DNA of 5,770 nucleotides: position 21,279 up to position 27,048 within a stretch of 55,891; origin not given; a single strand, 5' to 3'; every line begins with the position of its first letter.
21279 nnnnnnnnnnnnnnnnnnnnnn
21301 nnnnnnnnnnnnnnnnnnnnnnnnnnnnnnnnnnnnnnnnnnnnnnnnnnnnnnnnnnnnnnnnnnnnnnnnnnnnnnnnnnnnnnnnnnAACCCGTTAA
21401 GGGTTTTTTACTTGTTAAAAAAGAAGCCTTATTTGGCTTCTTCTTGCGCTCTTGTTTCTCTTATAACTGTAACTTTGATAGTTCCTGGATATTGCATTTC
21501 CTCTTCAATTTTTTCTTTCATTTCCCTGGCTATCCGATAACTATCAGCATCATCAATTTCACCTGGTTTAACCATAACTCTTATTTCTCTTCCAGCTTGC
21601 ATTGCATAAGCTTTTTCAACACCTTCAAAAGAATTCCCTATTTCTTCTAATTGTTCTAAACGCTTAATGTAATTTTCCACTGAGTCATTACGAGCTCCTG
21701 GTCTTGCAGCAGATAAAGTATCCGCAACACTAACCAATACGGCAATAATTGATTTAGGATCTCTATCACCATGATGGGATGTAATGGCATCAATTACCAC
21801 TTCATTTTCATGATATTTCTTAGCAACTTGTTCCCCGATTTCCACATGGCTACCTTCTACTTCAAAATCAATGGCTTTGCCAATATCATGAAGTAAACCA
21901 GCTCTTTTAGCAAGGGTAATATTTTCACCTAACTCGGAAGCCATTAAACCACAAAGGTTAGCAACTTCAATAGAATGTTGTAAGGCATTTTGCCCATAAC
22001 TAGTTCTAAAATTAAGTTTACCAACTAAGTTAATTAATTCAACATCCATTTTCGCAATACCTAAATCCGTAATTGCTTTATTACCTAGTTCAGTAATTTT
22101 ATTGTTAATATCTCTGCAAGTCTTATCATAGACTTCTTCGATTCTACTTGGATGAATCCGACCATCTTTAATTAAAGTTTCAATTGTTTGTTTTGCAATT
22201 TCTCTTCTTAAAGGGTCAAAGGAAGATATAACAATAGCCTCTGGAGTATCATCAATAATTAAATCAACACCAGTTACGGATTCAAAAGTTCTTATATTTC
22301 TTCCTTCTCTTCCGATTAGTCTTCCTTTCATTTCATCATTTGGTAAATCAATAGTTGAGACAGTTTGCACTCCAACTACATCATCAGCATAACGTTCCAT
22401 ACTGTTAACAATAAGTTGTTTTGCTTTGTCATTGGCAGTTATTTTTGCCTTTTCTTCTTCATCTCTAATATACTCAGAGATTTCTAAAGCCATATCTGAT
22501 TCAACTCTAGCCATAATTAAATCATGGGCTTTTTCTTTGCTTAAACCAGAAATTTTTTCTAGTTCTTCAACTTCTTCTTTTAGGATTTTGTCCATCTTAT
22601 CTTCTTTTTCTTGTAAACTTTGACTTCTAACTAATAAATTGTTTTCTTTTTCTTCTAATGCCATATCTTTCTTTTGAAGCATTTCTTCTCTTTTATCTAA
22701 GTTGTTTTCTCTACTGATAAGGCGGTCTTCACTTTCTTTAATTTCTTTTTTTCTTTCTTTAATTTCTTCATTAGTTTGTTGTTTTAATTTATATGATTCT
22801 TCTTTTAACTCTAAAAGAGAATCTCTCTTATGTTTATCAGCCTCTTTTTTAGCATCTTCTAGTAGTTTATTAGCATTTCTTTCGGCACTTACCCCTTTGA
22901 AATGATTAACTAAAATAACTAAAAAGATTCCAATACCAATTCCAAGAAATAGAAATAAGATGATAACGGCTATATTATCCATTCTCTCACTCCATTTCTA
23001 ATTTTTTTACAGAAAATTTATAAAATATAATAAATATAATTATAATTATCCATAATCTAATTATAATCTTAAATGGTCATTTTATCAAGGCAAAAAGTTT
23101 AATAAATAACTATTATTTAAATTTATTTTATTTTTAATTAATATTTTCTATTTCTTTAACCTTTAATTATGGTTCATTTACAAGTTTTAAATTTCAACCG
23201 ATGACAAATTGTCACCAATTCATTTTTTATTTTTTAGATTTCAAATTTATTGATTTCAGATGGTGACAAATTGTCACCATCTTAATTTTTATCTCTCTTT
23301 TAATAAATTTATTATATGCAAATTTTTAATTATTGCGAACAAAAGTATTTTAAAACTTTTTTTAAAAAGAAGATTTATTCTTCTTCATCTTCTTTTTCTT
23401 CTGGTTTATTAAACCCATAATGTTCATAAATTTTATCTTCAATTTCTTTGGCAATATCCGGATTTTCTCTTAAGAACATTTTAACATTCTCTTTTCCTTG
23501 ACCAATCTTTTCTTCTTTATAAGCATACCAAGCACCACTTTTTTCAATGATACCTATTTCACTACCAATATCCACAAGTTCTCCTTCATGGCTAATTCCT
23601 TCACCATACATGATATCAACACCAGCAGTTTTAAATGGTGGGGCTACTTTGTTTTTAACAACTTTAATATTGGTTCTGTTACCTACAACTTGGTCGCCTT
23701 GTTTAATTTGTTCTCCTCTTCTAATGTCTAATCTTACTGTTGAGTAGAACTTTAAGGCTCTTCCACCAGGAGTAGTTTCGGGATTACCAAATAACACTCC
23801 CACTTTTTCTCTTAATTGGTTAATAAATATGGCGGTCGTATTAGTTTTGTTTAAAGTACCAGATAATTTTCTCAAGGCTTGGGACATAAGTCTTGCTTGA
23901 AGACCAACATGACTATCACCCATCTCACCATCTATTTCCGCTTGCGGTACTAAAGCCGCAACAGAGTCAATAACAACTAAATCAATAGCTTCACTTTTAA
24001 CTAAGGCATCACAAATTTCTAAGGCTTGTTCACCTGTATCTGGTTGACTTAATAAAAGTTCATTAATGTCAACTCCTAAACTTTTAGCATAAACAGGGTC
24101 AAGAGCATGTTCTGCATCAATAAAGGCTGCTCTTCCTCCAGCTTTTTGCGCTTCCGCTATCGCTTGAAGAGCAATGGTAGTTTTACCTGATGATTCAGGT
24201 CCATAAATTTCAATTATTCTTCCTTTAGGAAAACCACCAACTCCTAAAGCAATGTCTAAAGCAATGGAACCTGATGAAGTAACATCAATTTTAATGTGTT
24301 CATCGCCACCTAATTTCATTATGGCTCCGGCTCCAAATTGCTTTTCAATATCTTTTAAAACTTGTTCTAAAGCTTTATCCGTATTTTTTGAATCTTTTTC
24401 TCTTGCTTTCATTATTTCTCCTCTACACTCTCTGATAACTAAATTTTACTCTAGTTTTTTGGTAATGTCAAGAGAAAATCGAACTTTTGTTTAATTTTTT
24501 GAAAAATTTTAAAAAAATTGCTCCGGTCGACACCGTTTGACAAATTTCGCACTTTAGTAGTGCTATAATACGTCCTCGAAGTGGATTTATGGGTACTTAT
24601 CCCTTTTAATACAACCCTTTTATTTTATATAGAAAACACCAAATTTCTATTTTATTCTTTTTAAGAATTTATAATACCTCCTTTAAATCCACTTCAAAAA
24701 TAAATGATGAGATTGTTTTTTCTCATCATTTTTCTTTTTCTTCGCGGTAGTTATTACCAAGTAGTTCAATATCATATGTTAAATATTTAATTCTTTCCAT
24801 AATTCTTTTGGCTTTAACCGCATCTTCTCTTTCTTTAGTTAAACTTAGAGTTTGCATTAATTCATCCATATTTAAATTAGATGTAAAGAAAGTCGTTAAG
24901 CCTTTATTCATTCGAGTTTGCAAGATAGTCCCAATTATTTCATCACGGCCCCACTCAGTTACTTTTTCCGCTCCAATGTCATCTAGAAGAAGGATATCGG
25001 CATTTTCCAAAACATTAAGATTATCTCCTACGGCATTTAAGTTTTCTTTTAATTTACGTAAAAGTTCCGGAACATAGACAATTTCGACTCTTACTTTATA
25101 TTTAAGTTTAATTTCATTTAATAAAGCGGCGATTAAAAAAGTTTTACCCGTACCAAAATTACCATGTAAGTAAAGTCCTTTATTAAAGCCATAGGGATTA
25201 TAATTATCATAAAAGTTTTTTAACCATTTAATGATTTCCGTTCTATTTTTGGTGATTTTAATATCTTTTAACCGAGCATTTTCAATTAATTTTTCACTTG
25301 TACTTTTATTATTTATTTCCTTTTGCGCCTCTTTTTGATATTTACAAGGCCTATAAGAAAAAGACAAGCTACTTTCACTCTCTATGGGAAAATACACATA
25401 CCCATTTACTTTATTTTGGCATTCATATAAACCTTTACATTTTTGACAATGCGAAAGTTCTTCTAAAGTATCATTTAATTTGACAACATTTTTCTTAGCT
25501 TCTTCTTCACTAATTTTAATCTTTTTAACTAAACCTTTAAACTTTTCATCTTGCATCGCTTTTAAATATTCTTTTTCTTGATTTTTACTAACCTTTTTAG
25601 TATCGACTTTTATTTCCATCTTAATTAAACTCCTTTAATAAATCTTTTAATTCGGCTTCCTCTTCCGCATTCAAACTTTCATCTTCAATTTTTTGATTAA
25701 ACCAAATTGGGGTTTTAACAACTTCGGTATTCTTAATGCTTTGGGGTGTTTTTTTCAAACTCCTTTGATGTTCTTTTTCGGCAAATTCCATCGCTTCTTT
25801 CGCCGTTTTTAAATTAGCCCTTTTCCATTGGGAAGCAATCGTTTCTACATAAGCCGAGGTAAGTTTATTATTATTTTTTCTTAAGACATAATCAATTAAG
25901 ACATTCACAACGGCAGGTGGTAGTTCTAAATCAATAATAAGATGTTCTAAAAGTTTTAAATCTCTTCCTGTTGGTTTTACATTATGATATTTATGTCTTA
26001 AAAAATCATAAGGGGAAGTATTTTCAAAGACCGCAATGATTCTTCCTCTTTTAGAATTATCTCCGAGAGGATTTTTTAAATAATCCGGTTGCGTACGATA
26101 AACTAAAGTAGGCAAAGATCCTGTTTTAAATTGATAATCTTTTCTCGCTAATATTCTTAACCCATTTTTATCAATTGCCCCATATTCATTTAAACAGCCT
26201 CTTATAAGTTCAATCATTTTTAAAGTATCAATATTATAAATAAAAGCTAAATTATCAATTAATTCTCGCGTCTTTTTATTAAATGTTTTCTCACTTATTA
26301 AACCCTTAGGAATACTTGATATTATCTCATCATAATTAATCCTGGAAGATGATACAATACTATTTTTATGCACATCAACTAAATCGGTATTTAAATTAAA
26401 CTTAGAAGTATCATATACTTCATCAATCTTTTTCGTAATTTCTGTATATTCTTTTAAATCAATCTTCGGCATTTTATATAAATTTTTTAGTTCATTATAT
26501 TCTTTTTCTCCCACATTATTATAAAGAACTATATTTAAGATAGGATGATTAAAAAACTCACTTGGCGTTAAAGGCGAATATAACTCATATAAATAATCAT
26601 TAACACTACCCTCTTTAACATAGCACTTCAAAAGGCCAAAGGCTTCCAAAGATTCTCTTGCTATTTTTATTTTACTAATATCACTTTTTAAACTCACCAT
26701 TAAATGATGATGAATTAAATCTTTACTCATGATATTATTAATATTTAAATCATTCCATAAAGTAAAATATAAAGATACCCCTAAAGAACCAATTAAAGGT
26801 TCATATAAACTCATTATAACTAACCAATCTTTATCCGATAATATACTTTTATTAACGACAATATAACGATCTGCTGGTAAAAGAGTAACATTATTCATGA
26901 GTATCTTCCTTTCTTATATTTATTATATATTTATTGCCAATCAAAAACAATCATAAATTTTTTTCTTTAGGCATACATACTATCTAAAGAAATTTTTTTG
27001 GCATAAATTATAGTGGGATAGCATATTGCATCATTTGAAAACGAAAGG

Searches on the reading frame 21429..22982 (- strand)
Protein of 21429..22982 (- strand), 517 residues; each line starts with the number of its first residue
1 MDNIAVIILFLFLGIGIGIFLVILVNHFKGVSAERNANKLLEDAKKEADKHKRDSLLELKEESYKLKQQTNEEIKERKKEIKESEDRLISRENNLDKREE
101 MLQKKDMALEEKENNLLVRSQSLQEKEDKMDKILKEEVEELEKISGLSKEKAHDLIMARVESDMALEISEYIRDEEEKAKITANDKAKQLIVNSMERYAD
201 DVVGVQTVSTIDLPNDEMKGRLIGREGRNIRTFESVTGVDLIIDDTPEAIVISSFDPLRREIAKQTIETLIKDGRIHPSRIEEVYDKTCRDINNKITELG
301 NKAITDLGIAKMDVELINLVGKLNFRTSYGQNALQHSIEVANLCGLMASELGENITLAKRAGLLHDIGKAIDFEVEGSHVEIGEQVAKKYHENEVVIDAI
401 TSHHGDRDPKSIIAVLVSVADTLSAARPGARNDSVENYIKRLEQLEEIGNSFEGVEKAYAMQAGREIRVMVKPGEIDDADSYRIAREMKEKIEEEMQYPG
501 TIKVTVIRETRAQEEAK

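Call 66: search_protein_families(library=pfam, proteins=[window:21429-22982:-], max_evalue=0.0001)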
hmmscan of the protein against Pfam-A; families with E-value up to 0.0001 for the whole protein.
window:21429-22982:- (517 aa): 4 families
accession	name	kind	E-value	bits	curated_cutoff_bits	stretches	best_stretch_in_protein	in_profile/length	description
PF12072.13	RNase_Y_N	-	4.8e-49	167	32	1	4-201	3-200/201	RNase Y N-terminal region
PF01966.28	HD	-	7.5e-20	71.8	22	1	334-425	2-115/116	HD domain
PF00013.35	KH_1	-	2.3e-08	34.1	21.5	1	210-268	3-65/66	KH domain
PF08668.18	HDOD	-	2.4e-05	24.4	22.9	1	288-394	53-158/196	HDOD domain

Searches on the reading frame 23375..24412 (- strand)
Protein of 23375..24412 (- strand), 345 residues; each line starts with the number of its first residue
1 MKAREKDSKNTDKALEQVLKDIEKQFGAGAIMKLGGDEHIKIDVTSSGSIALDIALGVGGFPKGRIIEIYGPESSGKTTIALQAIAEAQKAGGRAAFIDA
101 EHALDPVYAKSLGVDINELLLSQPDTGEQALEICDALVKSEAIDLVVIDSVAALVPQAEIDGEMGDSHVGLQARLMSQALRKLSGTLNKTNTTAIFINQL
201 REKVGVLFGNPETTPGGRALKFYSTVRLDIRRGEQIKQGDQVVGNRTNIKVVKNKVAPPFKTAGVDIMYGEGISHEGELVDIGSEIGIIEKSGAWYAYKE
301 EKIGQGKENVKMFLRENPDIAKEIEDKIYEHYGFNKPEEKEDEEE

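Call 66: search_protein_families(library=pfam, proteins=[window:23375-24412:-], max_evalue=0.0001)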
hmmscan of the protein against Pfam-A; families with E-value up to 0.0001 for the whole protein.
window:23375-24412:- (345 aa): 7 families
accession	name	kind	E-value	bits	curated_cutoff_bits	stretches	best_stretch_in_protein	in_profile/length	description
PF00154.27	RecA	-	2.3e-141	470.2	27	1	13-274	1-262/262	recA bacterial DNA recombination protein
PF21096.2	RecA_C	-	3.4e-26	91.6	27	1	277-333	1-57/57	RecA C-terminal domain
PF06745.19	ATPase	-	4.7e-10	39.7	26.6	1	52-203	8-167/231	KaiC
PF08423.17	Rad51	-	4e-09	36.5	22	1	46-234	9-213/244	Rad51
PF13479.12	AAA_24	-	2.5e-06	27.9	27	1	67-157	5-79/195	AAA domain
PF13481.12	AAA_25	-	4.5e-05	23.6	27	0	61-96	30-63/195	AAA domain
PF01637.24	ATPase_2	-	8.8e-05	22.8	33.2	0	65-112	21-68/225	ATPase domain predominantly from Archaea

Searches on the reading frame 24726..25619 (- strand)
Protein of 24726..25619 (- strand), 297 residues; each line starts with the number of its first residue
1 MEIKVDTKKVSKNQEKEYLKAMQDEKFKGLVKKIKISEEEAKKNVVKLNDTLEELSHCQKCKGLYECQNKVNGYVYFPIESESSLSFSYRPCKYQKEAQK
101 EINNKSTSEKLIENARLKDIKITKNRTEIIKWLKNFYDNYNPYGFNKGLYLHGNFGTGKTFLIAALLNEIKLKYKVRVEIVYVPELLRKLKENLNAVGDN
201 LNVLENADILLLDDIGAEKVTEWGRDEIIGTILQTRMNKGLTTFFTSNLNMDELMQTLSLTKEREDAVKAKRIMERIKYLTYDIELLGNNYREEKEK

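Call 66: search_protein_families(library=pfam, proteins=[window:24726-25619:-], max_evalue=0.0001)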
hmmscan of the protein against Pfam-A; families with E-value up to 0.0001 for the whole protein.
window:24726-25619:- (297 aa): 4 families
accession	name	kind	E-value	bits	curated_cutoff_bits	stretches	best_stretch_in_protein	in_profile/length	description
PF03969.22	AFG1_ATPase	-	1.8e-09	37.5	27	1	131-256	47-173/361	AFG1-like ATPase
PF01695.23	IstB_IS21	-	2.6e-08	34.1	24.1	1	148-295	94-234/238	IstB-like ATP binding protein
PF00004.35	AAA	-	1.8e-05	25.6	21.2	1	149-217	1-68/131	ATPase family associated with various cellular activities (AAA)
PF00308.24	Bac_DnaA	-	2.5e-05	25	23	1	148-253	36-143/162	Bacterial DnaA ATPAse domain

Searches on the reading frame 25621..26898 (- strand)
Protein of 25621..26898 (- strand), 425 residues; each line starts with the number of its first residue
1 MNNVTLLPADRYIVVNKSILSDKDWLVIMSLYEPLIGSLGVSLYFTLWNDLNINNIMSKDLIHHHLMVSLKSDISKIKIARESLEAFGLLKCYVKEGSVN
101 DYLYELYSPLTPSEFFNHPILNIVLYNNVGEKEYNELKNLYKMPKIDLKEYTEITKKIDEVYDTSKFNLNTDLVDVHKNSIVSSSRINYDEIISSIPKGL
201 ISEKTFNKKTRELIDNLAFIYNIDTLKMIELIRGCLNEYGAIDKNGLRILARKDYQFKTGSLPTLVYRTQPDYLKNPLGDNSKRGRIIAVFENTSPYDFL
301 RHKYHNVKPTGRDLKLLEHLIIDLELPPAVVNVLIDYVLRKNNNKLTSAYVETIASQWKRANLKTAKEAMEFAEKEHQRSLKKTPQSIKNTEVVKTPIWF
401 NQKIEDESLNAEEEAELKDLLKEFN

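Call 66: search_protein_families(library=pfam, proteins=[window:25621-26898:-], max_evalue=0.0001)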
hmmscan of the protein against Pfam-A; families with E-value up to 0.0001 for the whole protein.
window:25621-26898:- (425 aa): 1 family
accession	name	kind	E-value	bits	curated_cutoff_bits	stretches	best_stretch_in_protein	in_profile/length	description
PF07261.16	DnaB_2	-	4.5e-13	49.1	22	1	310-371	13-72/74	Replication initiation and membrane attachment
